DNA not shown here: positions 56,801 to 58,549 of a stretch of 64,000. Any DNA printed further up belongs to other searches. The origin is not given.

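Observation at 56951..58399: Second copy of the HP-motif GT-B protein sits directly between the Leg-type and Pse-type modules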

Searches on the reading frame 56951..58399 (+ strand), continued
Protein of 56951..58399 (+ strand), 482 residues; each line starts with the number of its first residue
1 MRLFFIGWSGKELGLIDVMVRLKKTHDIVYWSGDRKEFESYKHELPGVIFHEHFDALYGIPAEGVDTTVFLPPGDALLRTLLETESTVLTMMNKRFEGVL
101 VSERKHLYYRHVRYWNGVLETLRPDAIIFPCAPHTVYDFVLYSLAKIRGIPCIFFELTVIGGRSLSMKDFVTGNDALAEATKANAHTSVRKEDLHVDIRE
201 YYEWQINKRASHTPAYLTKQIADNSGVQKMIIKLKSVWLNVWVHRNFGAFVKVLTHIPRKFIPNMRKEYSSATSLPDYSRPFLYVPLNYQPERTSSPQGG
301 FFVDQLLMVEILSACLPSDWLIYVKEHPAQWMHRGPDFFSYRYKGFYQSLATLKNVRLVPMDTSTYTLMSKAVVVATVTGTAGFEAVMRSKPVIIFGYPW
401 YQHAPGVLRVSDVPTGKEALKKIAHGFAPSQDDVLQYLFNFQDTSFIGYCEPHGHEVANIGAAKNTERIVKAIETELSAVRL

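Call 19: search_solved_structures(query=A1, max_evalue=1, show_alignments=2)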
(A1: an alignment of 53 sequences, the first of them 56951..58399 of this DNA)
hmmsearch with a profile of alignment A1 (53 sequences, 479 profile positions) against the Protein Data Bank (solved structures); distinct sequences matched with E-value up to 1: 17.
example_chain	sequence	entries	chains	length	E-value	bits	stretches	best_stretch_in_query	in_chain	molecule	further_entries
8fuw_A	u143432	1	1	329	2.5e-08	36.3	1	334-401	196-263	Capsule polysaccharide export protein KpsC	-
8fux_A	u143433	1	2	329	2.5e-08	36.3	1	334-401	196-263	Capsule polysaccharide export protein KpsC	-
6mgc_A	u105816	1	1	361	3e-08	36.1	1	334-401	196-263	Capsule polysaccharide export protein KpsC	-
6mgb_A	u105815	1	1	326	1.4e-05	27.2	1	320-400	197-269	Capsular polysaccharide export system protein KpsC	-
6mgd_A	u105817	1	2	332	0.0031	19.5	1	345-400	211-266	Capsular polysaccharide export system protein KpsC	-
8ff9_A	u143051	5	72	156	0.093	14.7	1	304-349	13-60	Probable dna-binding stress protein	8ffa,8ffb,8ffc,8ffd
1jig_A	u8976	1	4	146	0.16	13.9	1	306-347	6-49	Dlp-2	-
7vm0_A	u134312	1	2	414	0.3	13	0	15-79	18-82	Glycosyl transferase family 1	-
8h5d_A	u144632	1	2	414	0.41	12.6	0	15-79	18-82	Glycosyltransferase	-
8csb_A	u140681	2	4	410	0.53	12.2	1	357-399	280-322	N-acetyl glucosaminyl transferase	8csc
5fa0_A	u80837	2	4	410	0.55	12.1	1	357-399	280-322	Putative N-acetyl glucosaminyl transferase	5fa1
8cse_A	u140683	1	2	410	0.55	12.1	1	357-399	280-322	N-acetyl glucosaminyl transferase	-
8csd_A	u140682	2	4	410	0.58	12.1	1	357-399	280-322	N-acetyl glucosaminyl transferase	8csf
1n1q_A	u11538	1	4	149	0.63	11.9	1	306-347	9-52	DPS Protein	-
2chp_A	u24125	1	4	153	0.66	11.9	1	302-350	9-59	METALLOREGULATION DNA-BINDING STRESS PROTEIN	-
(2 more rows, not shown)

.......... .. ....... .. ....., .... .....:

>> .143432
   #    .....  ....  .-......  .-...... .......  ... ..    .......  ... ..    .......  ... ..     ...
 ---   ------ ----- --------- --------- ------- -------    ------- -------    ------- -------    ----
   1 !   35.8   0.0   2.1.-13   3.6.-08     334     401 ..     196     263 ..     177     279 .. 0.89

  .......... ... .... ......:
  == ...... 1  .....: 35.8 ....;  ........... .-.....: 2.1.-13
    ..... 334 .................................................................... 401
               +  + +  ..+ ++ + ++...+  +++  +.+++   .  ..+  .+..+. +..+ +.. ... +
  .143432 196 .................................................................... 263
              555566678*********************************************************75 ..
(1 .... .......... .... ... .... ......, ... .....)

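Call 21: find_encoding_contigs(protein=P0044, flank=10000, max_places=2)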
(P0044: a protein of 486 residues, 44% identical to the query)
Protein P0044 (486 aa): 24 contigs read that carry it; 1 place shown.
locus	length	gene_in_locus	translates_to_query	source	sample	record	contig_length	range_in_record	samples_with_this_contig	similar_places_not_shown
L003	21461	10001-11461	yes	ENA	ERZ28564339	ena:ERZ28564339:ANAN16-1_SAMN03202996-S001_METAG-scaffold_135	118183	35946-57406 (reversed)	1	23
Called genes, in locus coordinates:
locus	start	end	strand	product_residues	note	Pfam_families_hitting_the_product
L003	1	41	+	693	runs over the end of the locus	PF00224:PK, PF14306:PUA_2, PF01747:ATP-sulfurylase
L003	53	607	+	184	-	PF01583:APS_kinase, PF13238:AAA_18 (weak), PF13671:AAA_33 (weak)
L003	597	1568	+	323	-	PF00685:Sulfotransfer_1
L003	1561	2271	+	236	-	PF02348:CTP_transf_3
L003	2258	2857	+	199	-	PF05175:MTS, PF03291:mRNA_G-N7_MeTrfase, PF13489:Methyltransf_23, PF01209:Ubie_methyltran, PF02353:CMAS, PF03848:TehB, PF13847:Methyltransf_31, PF08241:Methyltransf_11, +2 more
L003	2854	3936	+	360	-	PF03102:NeuB, PF08666:SAF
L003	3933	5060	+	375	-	PF02350:Epimerase_2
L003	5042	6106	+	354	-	PF13480:Acetyltransf_6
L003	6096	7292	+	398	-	PF01041:DegT_DnrJ_EryC1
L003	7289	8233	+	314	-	PF01073:3Beta_HSD, PF01370:Epimerase, PF02719:Polysacc_synt_2, PF04321:RmlD_sub_bind, PF13460:NAD_binding_10, PF16363:GDP_Man_Dehyd, PF07993:NAD_binding_4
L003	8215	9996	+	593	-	PF00664:ABC_membrane, PF00005:ABC_tran, PF02463:SMC_N (weak)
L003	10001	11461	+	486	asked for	PF05159:Capsule_synth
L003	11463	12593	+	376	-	PF13480:Acetyltransf_6 (weak)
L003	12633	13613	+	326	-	PF00106:adh_short, PF01370:Epimerase, PF02719:Polysacc_synt_2, PF04321:RmlD_sub_bind, PF01073:3Beta_HSD, PF07993:NAD_binding_4, PF13460:NAD_binding_10, PF16363:GDP_Man_Dehyd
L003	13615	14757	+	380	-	PF01041:DegT_DnrJ_EryC1, PF01212:Beta_elim_lyase, PF00266:Aminotran_5 (weak)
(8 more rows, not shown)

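Call 27: predict_structure(alignment_id=A1)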
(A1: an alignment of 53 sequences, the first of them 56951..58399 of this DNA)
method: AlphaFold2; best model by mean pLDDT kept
length: 482 residues; sequences in the alignment: 53
mean_pLDDT: 92.4   pTM: 0.90
mean pLDDT of the five models: 92.4, 92.1, 91.2, 91.0, 89.9
residues with pLDDT >= 90: 366; 70-90: 114; 50-70: 2; < 50: 0
segments of 3 or more residues with pLDDT < 50: none
pLDDT, mean of each block of 10 residues (from residue 1): 95 93 96 91 92 95 95 97 95 90 97 98 97 95 98 93 92 95 90 95 90 81 84 82 76 80 91 96 95 84 96 96 94 82 96 97 92 96 94 97 97 98 97 96 94 80 96 93 60
secondary structure, 60 per line:
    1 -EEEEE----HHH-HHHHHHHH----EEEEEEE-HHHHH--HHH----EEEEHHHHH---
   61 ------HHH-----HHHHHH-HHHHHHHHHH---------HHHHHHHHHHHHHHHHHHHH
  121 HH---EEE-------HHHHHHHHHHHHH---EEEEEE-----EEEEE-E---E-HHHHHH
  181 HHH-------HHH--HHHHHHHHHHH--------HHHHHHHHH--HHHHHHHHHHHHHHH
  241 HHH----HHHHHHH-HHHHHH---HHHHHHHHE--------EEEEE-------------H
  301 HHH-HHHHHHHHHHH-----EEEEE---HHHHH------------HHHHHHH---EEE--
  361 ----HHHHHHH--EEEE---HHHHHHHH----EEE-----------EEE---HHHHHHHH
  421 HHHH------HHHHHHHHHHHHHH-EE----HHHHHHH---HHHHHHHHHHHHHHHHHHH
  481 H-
elements in order: E2-6 H15-22 E27-33 H35-39 E49-52 H53-57 H75-80 H82-91 H101-122 E126-128 H136-148 E152-157 E163-167 H175-183 H196-206 H215-223 H226-243 H248-254 H256-261 H265-272 E282-286 H300-303 H305-315 E321-325 H329-333 H346-352 E356-358 H365-371 E374-377 H381-388 E393-395 E407-409 H413-424 H431-444 H452-458 H462-481

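Call 30: fold_search(model_id=the predicted structure, library=pdb)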
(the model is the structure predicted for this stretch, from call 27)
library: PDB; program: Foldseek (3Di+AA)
matches with E <= 10: 1368; with E <= 0.001: 146
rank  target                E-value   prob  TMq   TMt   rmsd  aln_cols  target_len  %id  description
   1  6vlb_B                2.0e-09  1.00  0.22  0.28  17.4       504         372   13  Crystal structure of ligand-free UDP-GlcNAc 2-epimerase from Neisseria meningitidis (released 2020-11-11)
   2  3dzc_A                2.8e-09  1.00  0.23  0.29  18.5       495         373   12  2.35 Angstrom resolution structure of WecB (VC0917), a UDP-N-acetylglucosamine 2-epimerase from Vibrio cholerae. (released 2008-08-12)
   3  6vlb_A                6.9e-09  1.00  0.21  0.27  17.6       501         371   12  Crystal structure of ligand-free UDP-GlcNAc 2-epimerase from Neisseria meningitidis (released 2020-11-11)
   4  1f6d_A                3.0e-08  1.00  0.24  0.30  18.4       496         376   13  THE STRUCTURE OF UDP-N-ACETYLGLUCOSAMINE 2-EPIMERASE FROM E. COLI. (released 2000-12-13)
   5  4neq                  4.2e-08  1.00  0.25  0.32  18.9       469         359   12  The structure of UDP-GlcNAc 2-epimerase from Methanocaldococcus jannaschii (released 2014-04-23)
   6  6vlc_B                6.8e-08  1.00  0.21  0.26  17.5       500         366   12  Crystal structure of UDP-GlcNAc 2-epimerase from Neisseria meningitidis bound to UDP-GlcNAc (released 2020-11-11)
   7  6vlc_D                9.0e-08  1.00  0.21  0.26  18.3       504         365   13  Crystal structure of UDP-GlcNAc 2-epimerase from Neisseria meningitidis bound to UDP-GlcNAc (released 2020-11-11)
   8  5dld                  1.0e-07  1.00  0.24  0.29  17.5       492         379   12  Crystal Structure of a UDP-N-acetylglucosamine 2-epimerase from Burkholderia vietnamiensis complexed with UDP-GlcNAc and (released 2015-09-30)
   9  1f6d_D                1.1e-07  1.00  0.25  0.31  18.1       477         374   12  THE STRUCTURE OF UDP-N-ACETYLGLUCOSAMINE 2-EPIMERASE FROM E. COLI. (released 2000-12-13)
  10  1f6d_B                1.2e-07  1.00  0.25  0.29  17.8       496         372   12  THE STRUCTURE OF UDP-N-ACETYLGLUCOSAMINE 2-EPIMERASE FROM E. COLI. (released 2000-12-13)
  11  3otg                  1.2e-07  1.00  0.24  0.28  13.5       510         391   12  Crystal Structure of CalG1, Calicheamicin Glycostyltransferase, TDP bound form (released 2010-12-15)
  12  1f6d_C                2.0e-07  1.00  0.23  0.29  17.8       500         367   11  THE STRUCTURE OF UDP-N-ACETYLGLUCOSAMINE 2-EPIMERASE FROM E. COLI. (released 2000-12-13)
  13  9cm8_A                2.5e-07  1.00  0.26  0.32  13.4       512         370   10  UDP-GlcNAc 2-epimerase MnaA of Paenibacillus alvei (released 2024-10-02)
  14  8sxw_B                2.7e-07  1.00  0.26  0.33  16.0       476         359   11  X-ray crystal structure of UDP- 2,3-diacetamido-2,3-dideoxy-glucuronic acid-2-epimerase from Thermus thermophilus stra (released 2023-09-13)
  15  5xvs_B                2.8e-07  1.00  0.22  0.28  19.7       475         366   12  Crystal structure of UDP-GlcNAc 2-epimerase NeuC complexed with UDP (released 2018-04-11)
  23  6mgd_A                7.9e-07  1.00  0.27  0.41  15.6       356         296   12  Thermosulfurimonas dismutans KpsC, beta Kdo 2,7 transferase (released 2019-03-27)
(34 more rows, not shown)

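Call 32: find_encoding_contigs(protein=P0083, flank=10000, max_places=1)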
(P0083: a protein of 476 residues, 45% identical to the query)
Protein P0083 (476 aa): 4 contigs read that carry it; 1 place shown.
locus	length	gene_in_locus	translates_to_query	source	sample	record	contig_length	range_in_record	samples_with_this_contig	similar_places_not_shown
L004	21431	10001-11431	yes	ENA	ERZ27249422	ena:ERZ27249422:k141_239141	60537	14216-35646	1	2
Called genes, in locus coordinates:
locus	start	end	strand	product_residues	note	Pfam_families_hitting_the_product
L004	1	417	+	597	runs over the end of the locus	PF13231:PMT_2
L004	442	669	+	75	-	-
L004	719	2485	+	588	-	-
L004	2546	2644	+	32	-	-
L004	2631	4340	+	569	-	PF05048:NosD, PF13229:Beta_helix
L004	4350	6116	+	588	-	PF08757:CotH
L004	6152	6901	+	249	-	PF09359:VTC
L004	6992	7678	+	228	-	PF16316:DUF4956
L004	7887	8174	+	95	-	PF12728:HTH_17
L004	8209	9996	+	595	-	PF00664:ABC_membrane, PF02463:SMC_N, PF00005:ABC_tran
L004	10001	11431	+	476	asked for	PF05159:Capsule_synth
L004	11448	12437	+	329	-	PF00106:adh_short (weak), PF01370:Epimerase, PF02719:Polysacc_synt_2, PF04321:RmlD_sub_bind, PF05368:NmrA, PF01073:3Beta_HSD, PF13460:NAD_binding_10, PF16363:GDP_Man_Dehyd, +2 more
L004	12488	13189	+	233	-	PF13489:Methyltransf_23 (weak), PF13847:Methyltransf_31, PF08241:Methyltransf_11, PF08242:Methyltransf_12 (weak), PF13649:Methyltransf_25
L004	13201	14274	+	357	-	PF03102:NeuB, PF08666:SAF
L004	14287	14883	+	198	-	PF02698:DUF218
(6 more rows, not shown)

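Call 33: find_encoding_contigs(protein=P0091, flank=10000, max_places=1)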
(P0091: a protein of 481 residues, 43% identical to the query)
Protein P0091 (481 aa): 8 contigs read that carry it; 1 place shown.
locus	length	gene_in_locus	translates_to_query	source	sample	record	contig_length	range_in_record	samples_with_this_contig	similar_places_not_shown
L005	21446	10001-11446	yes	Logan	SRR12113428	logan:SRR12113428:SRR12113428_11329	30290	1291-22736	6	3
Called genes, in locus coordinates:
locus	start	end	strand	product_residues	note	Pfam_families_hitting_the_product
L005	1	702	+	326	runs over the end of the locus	PF00389:2-Hacid_dh, PF02826:2-Hacid_dh_C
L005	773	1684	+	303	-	PF04199:Cyclase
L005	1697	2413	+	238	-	PF02348:CTP_transf_3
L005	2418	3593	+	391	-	PF02746:MR_MLE_N, PF13378:MR_MLE_C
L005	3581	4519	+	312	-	PF00389:2-Hacid_dh, PF02826:2-Hacid_dh_C, PF03446:NAD_binding_2 (weak)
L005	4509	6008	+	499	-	PF00892:EamA (faint), PF08282:Hydrolase_3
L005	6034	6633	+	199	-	-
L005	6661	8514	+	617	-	PF00664:ABC_membrane, PF02463:SMC_N (weak), PF00005:ABC_tran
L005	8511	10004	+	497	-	PF05159:Capsule_synth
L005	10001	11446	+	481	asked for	PF05159:Capsule_synth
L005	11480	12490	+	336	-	PF03102:NeuB, PF08666:SAF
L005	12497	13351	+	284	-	-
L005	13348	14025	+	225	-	PF02348:CTP_transf_3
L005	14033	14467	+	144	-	PF14602:Hexapep_2 (faint), PF00132:Hexapep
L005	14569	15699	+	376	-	PF00155:Aminotran_1_2 (faint), PF01041:DegT_DnrJ_EryC1, PF01053:Cys_Met_Meta_PP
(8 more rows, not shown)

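Call 38: search_solved_structures(query=A2, max_evalue=1, show_alignments=4)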
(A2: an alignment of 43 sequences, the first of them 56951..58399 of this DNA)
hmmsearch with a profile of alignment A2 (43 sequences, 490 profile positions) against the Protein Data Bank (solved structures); distinct sequences matched with E-value up to 1: 10.
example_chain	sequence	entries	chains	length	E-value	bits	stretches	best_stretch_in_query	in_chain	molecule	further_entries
6mgb_A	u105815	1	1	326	1.1e-11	47.6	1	328-409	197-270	Capsular polysaccharide export system protein KpsC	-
8fuw_A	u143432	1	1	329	9.2e-11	44.5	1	328-409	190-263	Capsule polysaccharide export protein KpsC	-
8fux_A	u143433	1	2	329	9.4e-11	44.5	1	328-409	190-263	Capsule polysaccharide export protein KpsC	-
6mgc_A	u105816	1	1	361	1.1e-10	44.3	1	328-409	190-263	Capsule polysaccharide export protein KpsC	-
6mgd_A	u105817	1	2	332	4.1e-07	32.5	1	280-409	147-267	Capsular polysaccharide export system protein KpsC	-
8csd_A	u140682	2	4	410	0.0013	20.9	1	362-408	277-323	N-acetyl glucosaminyl transferase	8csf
8csb_A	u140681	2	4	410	0.0013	20.9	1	362-408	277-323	N-acetyl glucosaminyl transferase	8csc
5fa0_A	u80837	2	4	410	0.0013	20.9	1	362-408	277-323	Putative N-acetyl glucosaminyl transferase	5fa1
8cse_A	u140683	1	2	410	0.0013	20.9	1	362-408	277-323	N-acetyl glucosaminyl transferase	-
6oei_A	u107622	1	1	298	0.14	14.3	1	164-268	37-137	Spindle pole body component SPC42,Sigma-54-dependent transcriptional regulator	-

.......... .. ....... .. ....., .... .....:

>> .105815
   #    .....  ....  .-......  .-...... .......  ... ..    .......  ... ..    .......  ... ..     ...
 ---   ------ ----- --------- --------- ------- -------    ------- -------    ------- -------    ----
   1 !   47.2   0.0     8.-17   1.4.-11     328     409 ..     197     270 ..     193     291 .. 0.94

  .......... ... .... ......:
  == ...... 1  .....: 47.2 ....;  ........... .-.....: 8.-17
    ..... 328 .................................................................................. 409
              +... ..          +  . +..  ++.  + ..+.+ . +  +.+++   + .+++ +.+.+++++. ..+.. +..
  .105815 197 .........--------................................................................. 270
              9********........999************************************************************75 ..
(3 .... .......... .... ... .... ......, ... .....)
